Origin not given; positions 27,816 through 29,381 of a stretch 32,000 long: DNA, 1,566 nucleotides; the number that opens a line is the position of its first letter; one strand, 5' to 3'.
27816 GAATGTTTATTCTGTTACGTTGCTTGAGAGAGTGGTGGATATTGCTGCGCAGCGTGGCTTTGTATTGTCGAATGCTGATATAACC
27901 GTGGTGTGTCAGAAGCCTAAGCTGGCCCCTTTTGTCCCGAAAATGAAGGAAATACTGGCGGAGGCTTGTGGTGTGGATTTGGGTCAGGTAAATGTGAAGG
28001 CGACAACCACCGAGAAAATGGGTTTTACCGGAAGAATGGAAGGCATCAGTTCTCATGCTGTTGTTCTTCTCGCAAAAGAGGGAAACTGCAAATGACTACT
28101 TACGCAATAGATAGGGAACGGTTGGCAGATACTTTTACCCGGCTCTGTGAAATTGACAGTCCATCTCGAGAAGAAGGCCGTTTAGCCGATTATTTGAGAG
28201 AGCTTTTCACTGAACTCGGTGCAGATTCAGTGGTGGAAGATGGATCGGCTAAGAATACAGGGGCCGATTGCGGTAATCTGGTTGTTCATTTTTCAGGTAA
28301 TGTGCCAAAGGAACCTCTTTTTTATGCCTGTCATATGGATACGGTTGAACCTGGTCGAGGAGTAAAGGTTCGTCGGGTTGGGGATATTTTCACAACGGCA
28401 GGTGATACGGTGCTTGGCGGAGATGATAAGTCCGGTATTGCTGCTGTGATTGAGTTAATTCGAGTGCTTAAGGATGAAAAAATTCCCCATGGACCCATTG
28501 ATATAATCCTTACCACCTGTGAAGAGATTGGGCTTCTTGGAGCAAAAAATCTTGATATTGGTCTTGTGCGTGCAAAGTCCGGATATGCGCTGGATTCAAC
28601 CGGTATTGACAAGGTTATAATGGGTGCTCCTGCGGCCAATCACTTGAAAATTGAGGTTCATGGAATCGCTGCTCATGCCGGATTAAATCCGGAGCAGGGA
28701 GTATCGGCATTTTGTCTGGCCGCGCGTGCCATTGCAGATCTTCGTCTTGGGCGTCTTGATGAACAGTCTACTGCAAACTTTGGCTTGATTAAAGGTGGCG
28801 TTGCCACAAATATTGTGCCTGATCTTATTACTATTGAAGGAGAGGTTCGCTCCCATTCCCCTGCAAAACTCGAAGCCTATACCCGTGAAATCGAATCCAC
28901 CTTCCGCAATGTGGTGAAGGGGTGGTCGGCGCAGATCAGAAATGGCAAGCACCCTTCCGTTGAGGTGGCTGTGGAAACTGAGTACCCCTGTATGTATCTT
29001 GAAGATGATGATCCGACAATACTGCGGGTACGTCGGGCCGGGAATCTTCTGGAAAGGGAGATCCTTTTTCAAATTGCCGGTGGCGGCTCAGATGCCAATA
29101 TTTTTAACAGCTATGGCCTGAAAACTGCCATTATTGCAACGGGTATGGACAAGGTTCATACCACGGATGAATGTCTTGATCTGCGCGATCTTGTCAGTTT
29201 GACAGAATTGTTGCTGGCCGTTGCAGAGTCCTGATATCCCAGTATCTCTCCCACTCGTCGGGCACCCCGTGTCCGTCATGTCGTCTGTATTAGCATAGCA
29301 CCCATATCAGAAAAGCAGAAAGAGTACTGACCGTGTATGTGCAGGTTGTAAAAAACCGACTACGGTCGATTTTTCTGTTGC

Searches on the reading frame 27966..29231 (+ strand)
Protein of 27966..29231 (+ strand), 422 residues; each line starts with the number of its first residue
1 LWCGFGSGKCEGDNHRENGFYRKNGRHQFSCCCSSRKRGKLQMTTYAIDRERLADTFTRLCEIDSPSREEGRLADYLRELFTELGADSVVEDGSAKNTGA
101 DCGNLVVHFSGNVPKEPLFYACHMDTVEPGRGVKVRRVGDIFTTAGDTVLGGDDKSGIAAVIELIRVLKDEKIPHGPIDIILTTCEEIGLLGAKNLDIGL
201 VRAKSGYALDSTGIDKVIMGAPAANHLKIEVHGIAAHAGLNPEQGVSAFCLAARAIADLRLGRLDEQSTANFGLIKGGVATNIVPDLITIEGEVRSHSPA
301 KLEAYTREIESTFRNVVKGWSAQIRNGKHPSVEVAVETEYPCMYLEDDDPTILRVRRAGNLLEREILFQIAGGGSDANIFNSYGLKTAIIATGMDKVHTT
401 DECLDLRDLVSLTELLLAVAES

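Call 78: search_protein_families(library=pfam, max_evalue=0.001, proteins=[window:27966-29231:+])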
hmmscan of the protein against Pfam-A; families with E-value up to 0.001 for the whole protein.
window:27966-29231:+ (422 aa): 4 families
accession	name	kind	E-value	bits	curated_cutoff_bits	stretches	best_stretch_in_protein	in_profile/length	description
PF07687.19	M20_dimer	-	5.3e-15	55.7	21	1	227-318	9-104/107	Peptidase dimerisation domain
PF01546.33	Peptidase_M20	-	5.2e-14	53.1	24.6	1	122-421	4-205/206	Peptidase family M20/M25/M40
PF05343.19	Peptidase_M42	-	1.5e-11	44.3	23.2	1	153-212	134-191/292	M42 glutamyl aminopeptidase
PF04389.22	Peptidase_M28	-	1.4e-10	41.6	21.3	1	104-196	1-76/193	Peptidase family M28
